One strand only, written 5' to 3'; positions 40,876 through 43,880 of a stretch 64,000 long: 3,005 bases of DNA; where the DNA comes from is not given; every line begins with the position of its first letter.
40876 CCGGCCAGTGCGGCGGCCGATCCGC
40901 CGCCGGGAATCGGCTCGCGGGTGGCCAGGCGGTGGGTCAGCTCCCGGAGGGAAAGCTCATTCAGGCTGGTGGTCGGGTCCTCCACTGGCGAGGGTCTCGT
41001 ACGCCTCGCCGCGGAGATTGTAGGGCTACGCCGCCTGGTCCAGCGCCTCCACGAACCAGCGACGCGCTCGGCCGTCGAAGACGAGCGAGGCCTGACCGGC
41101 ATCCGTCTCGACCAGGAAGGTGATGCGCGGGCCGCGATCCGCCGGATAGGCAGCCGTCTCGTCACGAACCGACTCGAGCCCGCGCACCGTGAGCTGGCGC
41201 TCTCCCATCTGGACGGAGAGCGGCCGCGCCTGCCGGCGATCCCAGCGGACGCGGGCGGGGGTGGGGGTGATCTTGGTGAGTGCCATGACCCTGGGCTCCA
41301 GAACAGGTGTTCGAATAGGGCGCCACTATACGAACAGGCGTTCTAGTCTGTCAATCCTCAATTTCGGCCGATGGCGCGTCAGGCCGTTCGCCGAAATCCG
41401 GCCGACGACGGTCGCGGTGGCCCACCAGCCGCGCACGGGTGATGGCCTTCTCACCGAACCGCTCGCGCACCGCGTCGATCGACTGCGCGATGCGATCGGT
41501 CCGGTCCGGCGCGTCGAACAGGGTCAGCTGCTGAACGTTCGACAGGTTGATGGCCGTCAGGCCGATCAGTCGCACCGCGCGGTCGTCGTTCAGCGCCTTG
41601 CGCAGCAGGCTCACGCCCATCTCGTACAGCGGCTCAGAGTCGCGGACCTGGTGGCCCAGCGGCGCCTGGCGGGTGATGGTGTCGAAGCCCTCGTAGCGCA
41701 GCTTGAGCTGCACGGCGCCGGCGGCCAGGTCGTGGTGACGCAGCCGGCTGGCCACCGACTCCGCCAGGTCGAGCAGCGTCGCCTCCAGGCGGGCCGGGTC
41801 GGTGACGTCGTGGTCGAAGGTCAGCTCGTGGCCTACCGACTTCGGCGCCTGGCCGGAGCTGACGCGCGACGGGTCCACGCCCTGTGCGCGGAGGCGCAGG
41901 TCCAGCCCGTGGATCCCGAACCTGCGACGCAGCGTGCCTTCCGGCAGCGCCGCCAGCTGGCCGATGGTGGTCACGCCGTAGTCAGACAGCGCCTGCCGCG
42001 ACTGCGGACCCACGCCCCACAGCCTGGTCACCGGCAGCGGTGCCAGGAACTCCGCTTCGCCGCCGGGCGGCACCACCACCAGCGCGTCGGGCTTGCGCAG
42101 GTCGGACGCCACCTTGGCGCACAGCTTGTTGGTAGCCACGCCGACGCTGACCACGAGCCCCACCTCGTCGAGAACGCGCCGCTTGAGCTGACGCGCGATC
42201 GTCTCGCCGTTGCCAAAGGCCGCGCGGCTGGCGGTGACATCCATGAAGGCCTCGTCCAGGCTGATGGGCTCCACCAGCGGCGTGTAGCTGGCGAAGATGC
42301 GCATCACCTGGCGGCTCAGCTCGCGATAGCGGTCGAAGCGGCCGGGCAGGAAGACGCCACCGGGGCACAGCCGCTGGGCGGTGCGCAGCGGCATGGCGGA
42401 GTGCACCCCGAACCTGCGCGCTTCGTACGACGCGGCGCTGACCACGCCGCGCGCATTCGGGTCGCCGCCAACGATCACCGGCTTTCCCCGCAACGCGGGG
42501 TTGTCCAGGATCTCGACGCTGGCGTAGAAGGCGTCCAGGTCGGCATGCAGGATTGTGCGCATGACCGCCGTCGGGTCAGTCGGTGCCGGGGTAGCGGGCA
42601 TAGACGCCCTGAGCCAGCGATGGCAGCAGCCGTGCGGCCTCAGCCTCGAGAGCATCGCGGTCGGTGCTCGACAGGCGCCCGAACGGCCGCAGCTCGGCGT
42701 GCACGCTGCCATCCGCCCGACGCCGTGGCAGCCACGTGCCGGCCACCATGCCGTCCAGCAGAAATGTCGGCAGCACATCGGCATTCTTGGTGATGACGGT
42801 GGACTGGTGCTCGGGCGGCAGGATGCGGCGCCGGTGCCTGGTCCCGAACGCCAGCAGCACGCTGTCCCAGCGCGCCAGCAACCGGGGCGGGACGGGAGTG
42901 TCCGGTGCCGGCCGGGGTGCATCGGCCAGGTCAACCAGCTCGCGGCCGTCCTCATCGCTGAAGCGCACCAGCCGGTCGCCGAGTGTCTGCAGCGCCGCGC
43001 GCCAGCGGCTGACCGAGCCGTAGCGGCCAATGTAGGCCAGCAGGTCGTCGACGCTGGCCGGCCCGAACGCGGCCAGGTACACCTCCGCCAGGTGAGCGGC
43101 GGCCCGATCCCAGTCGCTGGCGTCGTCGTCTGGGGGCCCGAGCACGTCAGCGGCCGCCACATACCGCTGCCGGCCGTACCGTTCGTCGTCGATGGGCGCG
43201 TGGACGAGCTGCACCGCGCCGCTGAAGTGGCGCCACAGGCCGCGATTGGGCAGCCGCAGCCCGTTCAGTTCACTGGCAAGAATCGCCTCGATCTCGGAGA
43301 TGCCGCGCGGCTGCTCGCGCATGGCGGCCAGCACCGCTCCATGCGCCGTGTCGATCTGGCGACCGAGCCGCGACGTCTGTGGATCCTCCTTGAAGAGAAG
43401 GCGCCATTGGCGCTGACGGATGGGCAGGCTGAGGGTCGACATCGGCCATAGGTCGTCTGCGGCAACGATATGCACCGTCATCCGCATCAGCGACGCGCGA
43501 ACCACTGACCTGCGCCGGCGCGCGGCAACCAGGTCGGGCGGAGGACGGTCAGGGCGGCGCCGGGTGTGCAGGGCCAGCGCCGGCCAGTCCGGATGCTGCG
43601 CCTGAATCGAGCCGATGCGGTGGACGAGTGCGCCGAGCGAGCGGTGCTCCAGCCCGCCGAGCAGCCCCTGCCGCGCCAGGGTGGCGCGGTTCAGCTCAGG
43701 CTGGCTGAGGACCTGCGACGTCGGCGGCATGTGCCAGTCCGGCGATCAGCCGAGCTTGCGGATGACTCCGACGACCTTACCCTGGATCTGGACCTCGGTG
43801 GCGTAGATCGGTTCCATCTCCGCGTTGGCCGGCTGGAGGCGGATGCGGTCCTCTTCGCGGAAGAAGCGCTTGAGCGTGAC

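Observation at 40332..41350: Two tandem LexA boxes drive an uncharacterised 86-aa protein, with a formimino-THF cyclodeaminase and folD co-directional immediately downstream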

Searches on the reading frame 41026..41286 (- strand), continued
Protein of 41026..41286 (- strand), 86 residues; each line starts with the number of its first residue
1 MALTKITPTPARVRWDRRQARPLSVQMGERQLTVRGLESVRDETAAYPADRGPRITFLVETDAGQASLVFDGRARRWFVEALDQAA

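Call 46: search_protein_families(library=pfam, alignment_id=A2, max_evalue=1)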
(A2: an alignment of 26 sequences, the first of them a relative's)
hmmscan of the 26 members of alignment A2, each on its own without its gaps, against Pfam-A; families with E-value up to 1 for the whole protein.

A. member 1, P0138 (90 aa): 0 families

B. families by the number of members that match (of 26 scanned): 9 families
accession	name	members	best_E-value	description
PF20114.4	DUF6504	3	0.00017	Domain of unknown function (DUF6504)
PF02395.22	Peptidase_S6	1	0.0063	Immunoglobulin A1 protease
PF14810.12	TGT_C2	1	0.0085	Patch-forming domain C2 of tRNA-guanine transglycosylase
PF13360.13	PQQ_2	1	0.069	Outer membrane protein assembly factor BamB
PF25793.1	WH_2nd_NFRKB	1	0.14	NFRKB second winged helix domain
PF25155.1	NTF2_YvbJ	1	0.17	YvbJ NTF2-like domain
PF15331.11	TP53IP5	1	0.22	Cellular tumour antigen p53-inducible 5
PF07437.17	YfaZ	1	0.27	YfaZ precursor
PF22479.2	Pam3_gp18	1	0.3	Cyanophage baseplate Pam3 plug gp18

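Call 52: fold_search(model_id=the predicted structure, library=pdb)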
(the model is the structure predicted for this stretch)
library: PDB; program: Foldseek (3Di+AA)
matches with E <= 10: 251; with E <= 0.001: 0
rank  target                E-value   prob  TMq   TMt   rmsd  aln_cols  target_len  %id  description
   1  6anw_A                6.7e-01  0.38  0.32  0.29   6.6        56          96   30  Crystal structure of anti-CRISPR protein AcrF10 (released 2017-10-25)
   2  9i9s_B                8.8e-01  0.08  0.22  0.05   6.1        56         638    9  Room temperature structure of PBP2a at the LCLS (released 2026-02-18)
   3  8qca_D                1.1e+00  0.16  0.30  0.10   6.6        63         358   10  CryoEM structure of a S. Cerevisiae Ski2387 complex in the closed state bound to RNA (released 2023-11-15)
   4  8q9t_D                1.3e+00  0.25  0.34  0.11   7.1        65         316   12  CryoEM structure of a S. Cerevisiae Ski238 complex bound to RNA (released 2023-11-29)
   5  3w9k                  1.4e+00  0.13  0.32  0.23   7.3        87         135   13  Crystal structure of thermoacidophile-specific protein STK_08120 complexed with myristic acid (released 2013-07-17)
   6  4dki_A                1.4e+00  0.08  0.23  0.05   6.0        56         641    9  Structural Insights into the Anti- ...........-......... Staphylococcus aureus (MRSA) Activity of Ceftobiprole (released 2012-08-01)
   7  7n4d_A                1.4e+00  0.35  0.37  0.25   4.8        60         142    7  Translation initiation factor eif-5a family protein from Naegleria fowleri ATCC 30863 (released 2021-06-23)
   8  3nec_C                1.4e+00  0.21  0.31  0.19   5.3        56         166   16  Crystal Structure of Toxoplasma gondii Profilin (released 2010-09-29)
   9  8hmf_E                1.5e+00  0.10  0.32  0.04  14.9       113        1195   12  head module state 2 of Tetrahymena IFT-A (released 2023-06-14)
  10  4buj_D                1.6e+00  0.23  0.35  0.11   8.7        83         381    8  Crystal structure of the S. cerevisiae Ski2-3-8 complex (released 2013-08-28)
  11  1bkb                  1.7e+00  0.25  0.39  0.27   9.2        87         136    6  INITIATION FACTOR 5A FROM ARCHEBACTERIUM PYROBACULUM AEROPHILUM (released 1998-11-04)
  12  7pq5                  1.7e+00  0.09  0.24  0.04  10.0        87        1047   15  Photorhabdus laumondii T6SS-associated Rhs protein carrying the Tre23 toxin domain (released 2021-12-01)
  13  6anw_C                1.8e+00  0.44  0.32  0.30   2.2        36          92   28  Crystal structure of anti-CRISPR protein AcrF10 (released 2017-10-25)
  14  3ijt_A                1.9e+00  0.08  0.24  0.18   7.4        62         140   13  Structural Characterization of SMU.440, a Hypothetical Protein from Streptococcus mutans (released 2009-08-25)
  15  9i9t_B                1.9e+00  0.06  0.22  0.05   6.1        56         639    9  Room-temperature structure of PBP2a at EuXFEL (released 2026-02-18)
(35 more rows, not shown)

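Call 53: fold_search(model_id=the predicted structure, library=viral)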
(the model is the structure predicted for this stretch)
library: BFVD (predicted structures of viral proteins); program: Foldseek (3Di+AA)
matches with E <= 10: 512; with E <= 0.001: 0
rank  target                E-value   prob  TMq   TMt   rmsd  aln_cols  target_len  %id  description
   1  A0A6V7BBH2            2.8e-02  0.99  0.48  0.45   6.1        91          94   13  (no name in the UniProt tables at hand)
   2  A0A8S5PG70            5.7e-02  0.99  0.55  0.48   4.3        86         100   10  Uncharacterized protein [Siphoviridae sp. cthL03]
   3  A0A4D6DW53            2.3e-01  0.30  0.29  0.17  13.3        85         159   15  Uncharacterized protein [Edwardsiella phage pEt-SU]
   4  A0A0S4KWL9            2.7e-01  0.89  0.35  0.41   3.9        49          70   16  Uncharacterized protein [Pseudomonas phage VCM]
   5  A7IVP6                4.3e-01  0.20  0.27  0.24  11.6        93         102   14  Uncharacterized protein b021R [Paramecium bursaria Chlorella virus NY2A]
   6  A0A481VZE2            4.3e-01  0.16  0.24  0.26  10.5        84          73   15  (no name in the UniProt tables at hand)
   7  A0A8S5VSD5            4.5e-01  0.23  0.26  0.19   6.6        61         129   10  (no name in the UniProt tables at hand)
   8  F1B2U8                4.5e-01  0.16  0.26  0.23  12.8        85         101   13  (no name in the UniProt tables at hand)
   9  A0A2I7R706            4.7e-01  0.28  0.34  0.36   9.9        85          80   13  (no name in the UniProt tables at hand)
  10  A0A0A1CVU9            5.6e-01  0.30  0.34  0.34   8.5        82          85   12  Uncharacterized protein [Vaccinia virus]
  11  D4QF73                6.2e-01  0.12  0.28  0.15  11.3        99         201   12  Minor virion protein [Aeropyrum pernix bacilliform virus 1 (isolate -/Japan/Tanaka/2005)]
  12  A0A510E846            6.6e-01  0.14  0.28  0.23  11.2        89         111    8  (no name in the UniProt tables at hand)
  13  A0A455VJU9            7.3e-01  0.69  0.37  0.15   3.6        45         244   18  Uncharacterized protein [Lactococcus phage phiQ1]
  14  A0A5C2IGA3            7.7e-01  0.15  0.30  0.08  10.3        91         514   18  (no name in the UniProt tables at hand)
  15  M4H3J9                8.2e-01  0.16  0.31  0.30  12.8        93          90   11  Uncharacterized protein [Pseudomonas phage Phi-S1]
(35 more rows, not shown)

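Call 58: search_protein_families(library=pfam, proteins=[L013:6265-7149:-, L026:6268-7116:-, L015:4882-5832:-, L071:4519-5628:+], max_evalue=0.001)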
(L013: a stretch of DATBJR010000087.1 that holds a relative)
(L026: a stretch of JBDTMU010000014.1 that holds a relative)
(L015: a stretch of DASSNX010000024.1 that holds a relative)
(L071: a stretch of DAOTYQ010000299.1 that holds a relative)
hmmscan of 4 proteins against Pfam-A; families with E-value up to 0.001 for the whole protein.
L013:6265-7149:- (294 aa): 2 families
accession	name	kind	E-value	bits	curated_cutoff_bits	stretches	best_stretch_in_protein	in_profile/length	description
PF00551.24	Formyl_trans_N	-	5.1e-22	78.9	26.1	1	78-167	71-160/181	Formyl transferase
PF02911.23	Formyl_trans_C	-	0.00041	20.9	21.1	1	217-284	7-81/100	Formyl transferase, C-terminal domain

L026:6268-7116:- (282 aa): 2 families
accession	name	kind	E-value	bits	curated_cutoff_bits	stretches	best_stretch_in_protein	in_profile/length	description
PF00551.24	Formyl_trans_N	-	8.3e-22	78.2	26.1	1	73-160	73-160/181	Formyl transferase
PF02911.23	Formyl_trans_C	-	0.00059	20.4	21.1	0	209-258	6-49/100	Formyl transferase, C-terminal domain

L015:4882-5832:- (316 aa): 1 family
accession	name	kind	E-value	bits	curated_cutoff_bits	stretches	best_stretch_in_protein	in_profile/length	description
PF00892.27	EamA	-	1.8e-20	74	28.2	2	8-139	2-134/135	EamA-like transporter family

L071:4519-5628:+ (369 aa): 1 family
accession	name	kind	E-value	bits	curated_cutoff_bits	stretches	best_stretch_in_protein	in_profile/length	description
PF00923.25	TAL_FSA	-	2.5e-35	122.7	27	1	26-294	1-238/285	Transaldolase/Fructose-6-phosphate aldolase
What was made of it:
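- Closest known: fchA/FTCD_C-folD one-carbon gene pairs. Same: In many relatives the pair is divergent from a formyltransferase gene (call 58).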

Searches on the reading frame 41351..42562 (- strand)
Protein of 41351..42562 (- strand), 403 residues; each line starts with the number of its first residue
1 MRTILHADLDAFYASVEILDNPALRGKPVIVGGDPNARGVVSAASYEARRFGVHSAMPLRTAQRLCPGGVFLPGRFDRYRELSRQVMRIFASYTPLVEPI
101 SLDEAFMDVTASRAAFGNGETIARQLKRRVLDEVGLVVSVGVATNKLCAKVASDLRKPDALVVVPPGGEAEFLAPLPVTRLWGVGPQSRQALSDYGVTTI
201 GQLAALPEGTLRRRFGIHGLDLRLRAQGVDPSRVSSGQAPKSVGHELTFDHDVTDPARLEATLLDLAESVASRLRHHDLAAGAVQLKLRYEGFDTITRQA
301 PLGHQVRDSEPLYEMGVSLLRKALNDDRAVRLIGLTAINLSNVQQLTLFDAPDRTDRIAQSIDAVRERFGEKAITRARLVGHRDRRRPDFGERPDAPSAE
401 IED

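Call 4: search_protein_families(library=pfam, proteins=[window:41351-42562:-], max_evalue=0.1)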
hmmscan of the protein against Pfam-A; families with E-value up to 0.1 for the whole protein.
window:41351-42562:- (403 aa): 4 families
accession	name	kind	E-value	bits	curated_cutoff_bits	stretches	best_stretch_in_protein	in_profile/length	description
PF00817.25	IMS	-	4.8e-51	173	23.2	1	8-154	2-148/148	impB/mucB/samB family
PF11799.13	IMS_C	-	1.4e-26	93.5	20.7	1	240-348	1-109/109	impB/mucB/samB family C-terminal domain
PF11798.14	IMS_HHH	-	7.3e-06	26.4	24.4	1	168-197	3-32/32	IMS family HHH motif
PF21999.2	IMS_HHH_1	-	0.0041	18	27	1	181-229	3-52/53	DNA polymerase-iota, thumb domain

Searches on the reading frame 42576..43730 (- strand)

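Call 4: search_protein_families(library=pfam, proteins=[window:42576-43730:-], max_evalue=0.1)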
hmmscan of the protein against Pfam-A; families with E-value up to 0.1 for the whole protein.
window:42576-43730:- (384 aa): 1 family
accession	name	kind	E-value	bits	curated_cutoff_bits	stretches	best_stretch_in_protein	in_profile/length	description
PF06224.18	AlkZ-like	-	8.6e-53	180.5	25.9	1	36-369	1-327/329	DNA glycosylase AlkZ-like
